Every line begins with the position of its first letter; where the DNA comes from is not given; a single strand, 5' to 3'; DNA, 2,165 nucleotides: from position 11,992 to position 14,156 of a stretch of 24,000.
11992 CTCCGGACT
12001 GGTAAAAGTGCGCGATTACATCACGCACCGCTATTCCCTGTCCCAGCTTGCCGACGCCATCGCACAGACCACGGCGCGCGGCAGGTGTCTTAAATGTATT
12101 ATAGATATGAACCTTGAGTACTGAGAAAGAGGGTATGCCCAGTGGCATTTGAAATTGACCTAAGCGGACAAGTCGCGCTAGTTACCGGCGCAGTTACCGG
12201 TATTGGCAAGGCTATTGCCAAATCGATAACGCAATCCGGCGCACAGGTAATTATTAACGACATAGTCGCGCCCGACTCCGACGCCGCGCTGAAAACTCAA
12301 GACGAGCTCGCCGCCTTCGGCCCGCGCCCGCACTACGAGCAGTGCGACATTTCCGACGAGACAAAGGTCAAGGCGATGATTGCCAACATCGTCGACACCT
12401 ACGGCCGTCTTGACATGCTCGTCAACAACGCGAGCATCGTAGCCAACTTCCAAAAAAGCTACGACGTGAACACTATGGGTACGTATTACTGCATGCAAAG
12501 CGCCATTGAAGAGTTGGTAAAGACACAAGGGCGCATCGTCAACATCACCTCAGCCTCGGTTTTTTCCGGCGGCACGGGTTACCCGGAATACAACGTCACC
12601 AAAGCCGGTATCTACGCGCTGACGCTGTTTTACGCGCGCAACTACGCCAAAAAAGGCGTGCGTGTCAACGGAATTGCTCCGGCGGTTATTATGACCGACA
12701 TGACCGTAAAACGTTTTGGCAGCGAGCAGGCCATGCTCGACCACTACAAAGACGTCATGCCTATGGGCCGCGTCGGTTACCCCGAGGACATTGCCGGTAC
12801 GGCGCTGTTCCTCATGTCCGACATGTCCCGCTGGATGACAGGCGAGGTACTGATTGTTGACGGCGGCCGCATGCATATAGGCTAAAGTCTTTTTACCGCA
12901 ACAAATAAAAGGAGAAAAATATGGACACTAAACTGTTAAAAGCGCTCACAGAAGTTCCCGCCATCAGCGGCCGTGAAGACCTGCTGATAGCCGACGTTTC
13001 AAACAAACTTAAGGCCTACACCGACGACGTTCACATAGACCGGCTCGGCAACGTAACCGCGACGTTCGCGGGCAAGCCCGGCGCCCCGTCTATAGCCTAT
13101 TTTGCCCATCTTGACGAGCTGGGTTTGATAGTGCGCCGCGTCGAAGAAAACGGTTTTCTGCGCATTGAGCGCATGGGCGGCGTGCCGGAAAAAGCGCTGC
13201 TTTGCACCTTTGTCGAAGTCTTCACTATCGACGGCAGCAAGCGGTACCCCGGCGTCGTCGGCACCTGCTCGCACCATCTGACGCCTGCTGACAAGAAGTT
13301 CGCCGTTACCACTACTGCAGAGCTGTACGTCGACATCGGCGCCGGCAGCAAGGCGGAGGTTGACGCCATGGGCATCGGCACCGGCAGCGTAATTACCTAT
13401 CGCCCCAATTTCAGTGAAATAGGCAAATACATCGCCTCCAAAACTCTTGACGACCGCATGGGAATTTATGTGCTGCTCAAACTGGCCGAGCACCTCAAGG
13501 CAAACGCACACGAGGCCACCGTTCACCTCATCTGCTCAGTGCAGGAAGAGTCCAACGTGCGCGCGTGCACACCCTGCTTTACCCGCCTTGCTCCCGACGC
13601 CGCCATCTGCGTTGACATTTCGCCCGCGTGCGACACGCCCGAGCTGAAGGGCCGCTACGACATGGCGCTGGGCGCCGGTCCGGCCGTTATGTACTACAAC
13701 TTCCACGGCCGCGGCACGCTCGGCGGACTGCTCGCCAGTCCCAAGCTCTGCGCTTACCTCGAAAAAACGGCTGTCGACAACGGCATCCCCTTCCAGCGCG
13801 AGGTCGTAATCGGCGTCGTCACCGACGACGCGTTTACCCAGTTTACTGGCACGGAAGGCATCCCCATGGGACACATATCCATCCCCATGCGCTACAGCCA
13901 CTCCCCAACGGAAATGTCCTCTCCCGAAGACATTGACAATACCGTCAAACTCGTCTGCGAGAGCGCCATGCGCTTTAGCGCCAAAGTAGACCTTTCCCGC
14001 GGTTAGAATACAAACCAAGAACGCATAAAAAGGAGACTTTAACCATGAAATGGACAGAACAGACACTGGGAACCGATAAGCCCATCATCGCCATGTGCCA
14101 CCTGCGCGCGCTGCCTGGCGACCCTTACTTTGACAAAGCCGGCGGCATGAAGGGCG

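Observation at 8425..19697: Expanded sgc-type PTS island: a full catabolic gene set for an unassigned carbohydrate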

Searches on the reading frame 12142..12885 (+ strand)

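Call 3: search_protein_families(library=pfam, proteins=[window:12142-12885:+])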
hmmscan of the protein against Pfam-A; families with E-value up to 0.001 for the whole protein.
window:12142-12885:+ (247 aa): 6 families
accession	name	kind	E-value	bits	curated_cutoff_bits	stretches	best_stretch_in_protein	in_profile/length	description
PF13561.12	adh_short_C2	-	1.5e-55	188.8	27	1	16-242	1-234/236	Enoyl-(Acyl carrier protein) reductase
PF00106.31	adh_short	-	5.8e-42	143.8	26.6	1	10-191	1-190/195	short chain dehydrogenase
PF08659.16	KR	-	4.9e-09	36.8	22.6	1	12-101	3-93/180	KR domain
PF23441.1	SDR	-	2.8e-05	24.1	27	1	68-243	68-255/258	SDR-like rossmann domain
PF01370.27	Epimerase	-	0.0001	22.2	20.9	1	12-160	1-144/240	NAD dependent epimerase/dehydratase family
PF00670.27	AdoHcyase_NAD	-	0.00095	19.8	27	0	5-41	19-54/162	S-adenosyl-L-homocysteine hydrolase, NAD binding domain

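Call 4: search_protein_families(library=ncbifam, proteins=[window:12142-12885:+])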
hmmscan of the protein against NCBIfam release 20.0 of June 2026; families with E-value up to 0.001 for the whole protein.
window:12142-12885:+ (247 aa): 228 families (the best 25 are shown)
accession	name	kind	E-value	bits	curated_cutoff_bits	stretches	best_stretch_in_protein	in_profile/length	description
NF005559.1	PRK07231.1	subfamily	8.4e-58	195.8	215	1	7-244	2-248/249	glucose 1-dehydrogenase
NF004818.0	PRK06172.1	equivalog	5.1e-54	183.3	336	1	6-244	4-251/253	SDR family oxidoreductase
NF052558.1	MBtsdlDhBudC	equivalog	8.6e-54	182.7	270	1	8-243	2-241/250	meso-2,3-butanediol dehydrogenase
NF004198.0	PRK05653.1-3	equivalog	1.8e-53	181.5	296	1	7-244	5-247/248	3-oxoacyl-ACP reductase FabG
TIGR01830.1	3oxo_ACP_reduc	equivalog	3.6e-51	174.2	297.75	1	12-242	1-237/239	3-oxoacyl-[acyl-carrier-protein] reductase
NF004791.0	PRK06138.1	equivalog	3.4e-49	167.4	312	1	6-243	2-249/252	SDR family oxidoreductase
NF004197.0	PRK05653.1-1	equivalog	4.9e-49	167.2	332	1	5-243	3-246/249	3-oxoacyl-ACP reductase FabG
NF005853.0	PRK07774.1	equivalog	6.8e-47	160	303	1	6-244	3-247/250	SDR family oxidoreductase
NF005309.0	PRK06841.1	subfamily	5.7e-46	157.1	286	1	4-242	10-251/255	GolD/DthD family dehydrogenase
NF053807.1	RhamDHLra1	equivalog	1.2e-45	156.2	400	1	7-243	2-247/252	L-rhamnose 1-dehydrogenase Lra1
NF005446.0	PRK07035.1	equivalog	1.2e-45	155.8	373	1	5-243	7-253/255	SDR family oxidoreductase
TIGR01832.1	kduD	equivalog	1.9e-45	155.3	338.85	1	6-244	2-246/248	2-dehydro-3-deoxy-D-gluconate 5-dehydrogenase KduD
NF009466.0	PRK12826.1-2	subfamily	2.7e-45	154.8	222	1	10-244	4-245/248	3-oxoacyl-ACP reductase FabG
NF005469.0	PRK07063.1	equivalog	5.4e-45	153.9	306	1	7-245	5-256/260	SDR family oxidoreductase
NF047923.1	pyridox_DH_SDR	equivalog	1.2e-43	149.4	325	1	8-244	2-241/243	pyridoxal 4-dehydrogenase, SDR-type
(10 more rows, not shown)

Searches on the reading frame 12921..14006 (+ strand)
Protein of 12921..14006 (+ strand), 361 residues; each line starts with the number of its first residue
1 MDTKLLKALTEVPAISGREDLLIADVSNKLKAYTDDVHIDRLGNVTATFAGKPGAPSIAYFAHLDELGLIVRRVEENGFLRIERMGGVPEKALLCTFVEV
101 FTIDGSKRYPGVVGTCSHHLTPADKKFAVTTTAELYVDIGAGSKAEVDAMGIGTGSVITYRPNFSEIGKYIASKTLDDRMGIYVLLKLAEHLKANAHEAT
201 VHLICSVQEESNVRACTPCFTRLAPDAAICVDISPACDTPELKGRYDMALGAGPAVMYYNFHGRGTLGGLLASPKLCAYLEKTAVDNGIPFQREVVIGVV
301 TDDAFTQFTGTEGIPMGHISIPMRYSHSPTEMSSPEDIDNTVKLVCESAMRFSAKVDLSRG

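Call 3: search_protein_families(library=pfam, proteins=[window:12921-14006:+])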
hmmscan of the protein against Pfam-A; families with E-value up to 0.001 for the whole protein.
window:12921-14006:+ (361 aa): 2 families
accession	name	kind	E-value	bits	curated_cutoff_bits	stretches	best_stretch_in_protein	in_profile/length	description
PF05343.19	Peptidase_M42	-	5.2e-73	246.1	23.2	1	43-344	1-292/292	M42 glutamyl aminopeptidase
PF01546.33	Peptidase_M20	-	1.9e-05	25.1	24.6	1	167-349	25-204/206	Peptidase family M20/M25/M40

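Call 4: search_protein_families(library=ncbifam, proteins=[window:12921-14006:+])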
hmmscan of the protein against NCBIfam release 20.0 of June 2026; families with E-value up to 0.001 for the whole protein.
window:12921-14006:+ (361 aa): 7 families
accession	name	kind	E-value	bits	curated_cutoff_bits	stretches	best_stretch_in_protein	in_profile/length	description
NF040822.1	lys_aminopep_Arch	equivalog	1.7e-54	185.2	700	1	2-345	3-331/345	lysyl aminopeptidase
NF007421.0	PRK09961.1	equivalog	8.8e-48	162.9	412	1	1-354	1-335/345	aminopeptidase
NF007367.0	PRK09864.1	equivalog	7.2e-42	143.4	569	1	1-347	1-336/356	aminopeptidase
TIGR03107.1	glu_aminopep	equivalog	5.3e-37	127.5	469.7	1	6-345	4-334/350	glutamyl aminopeptidase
TIGR03106.1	trio_M42_hydro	equivalog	3.3e-19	69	397.75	1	4-234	7-240/343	osmoprotectant NAGGN system M42 family peptidase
NF003367.0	PRK04443.1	equivalog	1.3e-05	24.8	363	1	3-98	10-101/349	[LysW]-lysine hydrolase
NF009555.0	PRK13004.1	equivalog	8.7e-05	21.6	321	1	3-68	18-82/399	YgeY family selenium metabolism-linked hydrolase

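Call 54: search_solved_structures(query=window:12921-14006:+, max_evalue=1e-10, show_alignments=1)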
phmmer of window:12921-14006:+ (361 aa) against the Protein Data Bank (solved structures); distinct sequences matched with E-value up to 1e-10: 21.
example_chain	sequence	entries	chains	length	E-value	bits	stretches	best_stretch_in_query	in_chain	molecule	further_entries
4wwv_A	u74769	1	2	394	9e-62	212.7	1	4-342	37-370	Aminopeptidase from family M42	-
1y0r_A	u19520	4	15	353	1e-55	192.8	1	2-348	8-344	Frv operon protein FrvX | Tetrahedral aminopeptidase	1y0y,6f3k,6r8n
1xfo_A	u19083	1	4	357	1e-55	192.7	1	2-348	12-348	Frv operon protein FrvX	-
9qr6_A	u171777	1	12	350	1.4e-50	175.9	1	5-346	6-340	Putative aminopeptidase MJ0555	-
2pe3_A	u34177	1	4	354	3.3e-50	174.6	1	2-345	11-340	354aa long hypothetical operon protein Frv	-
2wzn_A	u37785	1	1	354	3.3e-50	174.6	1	2-345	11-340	354AA LONG HYPOTHETICAL OPERON PROTEIN FRV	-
4x8i_A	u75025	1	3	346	9.1e-50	173.2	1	2-345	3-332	Lysyl aminopeptidase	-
1vhe_A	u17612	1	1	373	2.1e-40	142.4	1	5-354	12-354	aminopeptidase/glucanase homolog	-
4p6y_A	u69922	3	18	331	3.6e-39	138.3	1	4-345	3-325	Aminopeptidase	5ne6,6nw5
3isx_A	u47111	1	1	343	3.9e-39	138.2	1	4-345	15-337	Endoglucanase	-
5l6z_A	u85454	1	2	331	4.7e-38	134.7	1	4-345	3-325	leucylaminopeptidase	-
5ne7_A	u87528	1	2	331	8.8e-38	133.8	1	4-345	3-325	AMINOPEPTIDASE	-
5ne8_A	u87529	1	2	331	8.9e-38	133.8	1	4-345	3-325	AMINOPEPTIDASE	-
5ne9_A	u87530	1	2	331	2.2e-36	129.2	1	4-345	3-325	AMINOPEPTIDASE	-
1vho_A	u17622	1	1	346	2.2e-35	125.9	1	4-349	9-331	endoglucanase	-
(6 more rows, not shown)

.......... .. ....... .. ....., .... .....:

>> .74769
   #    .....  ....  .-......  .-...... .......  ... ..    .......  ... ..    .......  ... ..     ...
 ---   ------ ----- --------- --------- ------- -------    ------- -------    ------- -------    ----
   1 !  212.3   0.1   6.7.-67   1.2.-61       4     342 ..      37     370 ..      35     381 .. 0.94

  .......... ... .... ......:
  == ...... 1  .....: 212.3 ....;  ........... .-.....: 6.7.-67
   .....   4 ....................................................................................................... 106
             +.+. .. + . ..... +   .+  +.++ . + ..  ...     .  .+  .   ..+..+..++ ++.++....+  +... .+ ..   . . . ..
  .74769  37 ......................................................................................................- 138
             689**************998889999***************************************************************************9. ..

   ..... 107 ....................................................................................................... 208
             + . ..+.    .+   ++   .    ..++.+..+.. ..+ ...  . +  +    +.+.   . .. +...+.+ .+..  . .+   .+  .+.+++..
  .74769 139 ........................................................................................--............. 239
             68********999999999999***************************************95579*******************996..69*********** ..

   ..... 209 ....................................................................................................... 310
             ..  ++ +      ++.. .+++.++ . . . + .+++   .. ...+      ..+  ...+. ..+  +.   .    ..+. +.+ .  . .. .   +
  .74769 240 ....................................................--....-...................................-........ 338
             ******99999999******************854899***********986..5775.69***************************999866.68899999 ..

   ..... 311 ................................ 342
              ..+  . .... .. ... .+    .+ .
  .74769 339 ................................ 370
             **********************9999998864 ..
